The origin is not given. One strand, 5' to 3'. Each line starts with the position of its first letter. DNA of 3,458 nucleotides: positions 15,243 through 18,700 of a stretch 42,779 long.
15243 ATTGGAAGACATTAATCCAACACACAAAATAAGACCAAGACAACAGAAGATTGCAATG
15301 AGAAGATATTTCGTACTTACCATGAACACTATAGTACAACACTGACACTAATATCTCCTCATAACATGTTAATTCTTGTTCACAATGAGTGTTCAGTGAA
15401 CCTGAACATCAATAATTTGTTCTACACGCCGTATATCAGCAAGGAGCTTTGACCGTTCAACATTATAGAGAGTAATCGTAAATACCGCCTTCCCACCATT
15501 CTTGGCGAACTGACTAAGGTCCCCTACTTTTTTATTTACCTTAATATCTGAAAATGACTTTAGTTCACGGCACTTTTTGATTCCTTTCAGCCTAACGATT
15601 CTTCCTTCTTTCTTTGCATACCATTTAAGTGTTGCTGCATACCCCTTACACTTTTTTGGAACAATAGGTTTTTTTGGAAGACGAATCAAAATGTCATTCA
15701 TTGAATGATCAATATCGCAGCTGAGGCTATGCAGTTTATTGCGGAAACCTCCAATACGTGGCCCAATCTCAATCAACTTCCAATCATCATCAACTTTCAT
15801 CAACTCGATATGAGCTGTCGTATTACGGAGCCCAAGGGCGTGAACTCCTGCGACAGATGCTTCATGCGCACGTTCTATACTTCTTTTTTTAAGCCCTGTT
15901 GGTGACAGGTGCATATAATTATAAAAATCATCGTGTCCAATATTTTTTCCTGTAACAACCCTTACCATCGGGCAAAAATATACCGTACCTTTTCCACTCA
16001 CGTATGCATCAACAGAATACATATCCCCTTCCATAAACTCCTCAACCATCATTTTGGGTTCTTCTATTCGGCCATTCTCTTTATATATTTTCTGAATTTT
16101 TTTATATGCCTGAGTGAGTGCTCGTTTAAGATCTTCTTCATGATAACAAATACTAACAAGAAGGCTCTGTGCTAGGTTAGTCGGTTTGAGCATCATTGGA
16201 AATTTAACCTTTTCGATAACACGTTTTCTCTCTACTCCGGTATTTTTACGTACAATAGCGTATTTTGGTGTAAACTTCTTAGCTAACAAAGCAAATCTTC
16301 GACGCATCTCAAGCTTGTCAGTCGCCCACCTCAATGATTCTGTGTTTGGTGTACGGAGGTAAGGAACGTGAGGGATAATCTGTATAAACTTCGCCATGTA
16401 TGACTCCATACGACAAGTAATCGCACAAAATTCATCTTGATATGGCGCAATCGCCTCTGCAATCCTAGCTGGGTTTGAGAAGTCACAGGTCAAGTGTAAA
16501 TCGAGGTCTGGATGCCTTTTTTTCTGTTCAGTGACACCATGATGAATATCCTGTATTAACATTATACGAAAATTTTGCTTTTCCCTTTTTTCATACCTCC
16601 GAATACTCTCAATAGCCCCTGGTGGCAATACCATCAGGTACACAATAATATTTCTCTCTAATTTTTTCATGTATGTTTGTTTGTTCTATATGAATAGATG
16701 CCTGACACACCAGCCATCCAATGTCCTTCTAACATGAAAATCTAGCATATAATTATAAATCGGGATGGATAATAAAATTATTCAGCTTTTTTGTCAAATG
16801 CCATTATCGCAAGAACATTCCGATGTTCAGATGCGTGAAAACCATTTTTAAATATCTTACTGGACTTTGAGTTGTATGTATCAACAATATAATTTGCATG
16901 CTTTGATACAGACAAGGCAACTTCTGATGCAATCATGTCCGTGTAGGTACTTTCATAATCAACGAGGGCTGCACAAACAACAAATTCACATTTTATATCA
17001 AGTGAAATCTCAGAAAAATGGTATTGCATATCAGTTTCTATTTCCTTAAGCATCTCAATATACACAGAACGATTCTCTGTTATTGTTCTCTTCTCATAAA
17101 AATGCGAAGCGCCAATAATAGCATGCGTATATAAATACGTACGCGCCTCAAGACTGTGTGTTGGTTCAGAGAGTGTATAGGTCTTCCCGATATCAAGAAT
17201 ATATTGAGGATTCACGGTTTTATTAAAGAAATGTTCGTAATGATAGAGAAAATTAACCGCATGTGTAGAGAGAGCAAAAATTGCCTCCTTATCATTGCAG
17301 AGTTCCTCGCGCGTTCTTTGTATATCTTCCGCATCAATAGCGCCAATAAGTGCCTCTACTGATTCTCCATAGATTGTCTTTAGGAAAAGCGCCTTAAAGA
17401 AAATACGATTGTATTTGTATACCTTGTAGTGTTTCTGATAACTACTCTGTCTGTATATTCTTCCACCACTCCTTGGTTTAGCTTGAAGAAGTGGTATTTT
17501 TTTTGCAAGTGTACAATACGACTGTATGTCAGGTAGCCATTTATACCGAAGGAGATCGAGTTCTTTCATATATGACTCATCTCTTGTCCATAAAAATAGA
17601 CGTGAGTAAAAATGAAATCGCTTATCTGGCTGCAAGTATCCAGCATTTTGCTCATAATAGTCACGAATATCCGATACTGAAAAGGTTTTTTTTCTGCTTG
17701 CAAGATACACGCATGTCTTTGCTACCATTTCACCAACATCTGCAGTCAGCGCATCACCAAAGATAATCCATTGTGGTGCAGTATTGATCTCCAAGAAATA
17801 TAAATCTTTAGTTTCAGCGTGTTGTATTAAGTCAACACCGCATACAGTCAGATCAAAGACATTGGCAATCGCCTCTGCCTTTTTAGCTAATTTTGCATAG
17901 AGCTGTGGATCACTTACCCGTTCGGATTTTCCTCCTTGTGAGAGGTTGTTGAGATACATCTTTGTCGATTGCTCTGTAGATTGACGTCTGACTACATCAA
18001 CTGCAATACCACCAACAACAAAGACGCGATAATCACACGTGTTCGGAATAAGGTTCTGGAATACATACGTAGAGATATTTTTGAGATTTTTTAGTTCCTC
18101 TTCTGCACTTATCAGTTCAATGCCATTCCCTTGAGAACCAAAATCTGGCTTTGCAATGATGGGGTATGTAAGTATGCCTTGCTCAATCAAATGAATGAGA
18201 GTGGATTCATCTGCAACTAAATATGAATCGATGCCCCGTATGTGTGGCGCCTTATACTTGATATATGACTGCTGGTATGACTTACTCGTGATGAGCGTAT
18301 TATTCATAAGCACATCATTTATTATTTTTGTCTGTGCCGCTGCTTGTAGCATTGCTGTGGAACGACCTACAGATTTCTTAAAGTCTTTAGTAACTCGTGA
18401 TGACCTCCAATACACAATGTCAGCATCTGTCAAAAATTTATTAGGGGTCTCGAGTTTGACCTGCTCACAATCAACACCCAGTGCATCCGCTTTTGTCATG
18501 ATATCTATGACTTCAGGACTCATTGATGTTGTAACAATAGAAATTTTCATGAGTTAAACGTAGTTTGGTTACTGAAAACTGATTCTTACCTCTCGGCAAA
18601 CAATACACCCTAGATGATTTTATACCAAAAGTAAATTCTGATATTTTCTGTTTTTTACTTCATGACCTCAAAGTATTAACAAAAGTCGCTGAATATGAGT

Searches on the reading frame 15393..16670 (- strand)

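Call 22: search_protein_families(library=pfam, proteins=[window:15393-16670:-], max_evalue=0.001)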
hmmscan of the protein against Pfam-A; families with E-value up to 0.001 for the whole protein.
window:15393-16670:- (425 aa): 2 families
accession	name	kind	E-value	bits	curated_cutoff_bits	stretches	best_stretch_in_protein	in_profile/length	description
PF13535.11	ATP-grasp_4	-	5.3e-21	75.3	27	1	156-309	2-156/160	ATP-grasp domain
PF07478.18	Dala_Dala_lig_C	-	8.3e-06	25.9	24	1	136-200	11-80/204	D-ala D-ala ligase C-terminus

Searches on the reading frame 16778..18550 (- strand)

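Call 22: search_protein_families(library=pfam, proteins=[window:16778-18550:-], max_evalue=0.001)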
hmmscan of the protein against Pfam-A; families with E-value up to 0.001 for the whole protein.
window:16778-18550:- (590 aa): 3 families
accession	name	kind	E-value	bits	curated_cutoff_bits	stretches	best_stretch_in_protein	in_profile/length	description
PF08443.16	RimK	-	1.7e-16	60.8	21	1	107-268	19-176/188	RimK-like ATP-grasp domain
PF05770.16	Ins134_P3_kin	-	2.8e-07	30.7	23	1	112-219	16-124/201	Inositol 1,3,4-trisphosphate 5/6-kinase ATP-grasp domain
PF02655.19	ATP-grasp_3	-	0.00013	22.5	23.2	1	128-257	31-155/160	ATP-grasp domain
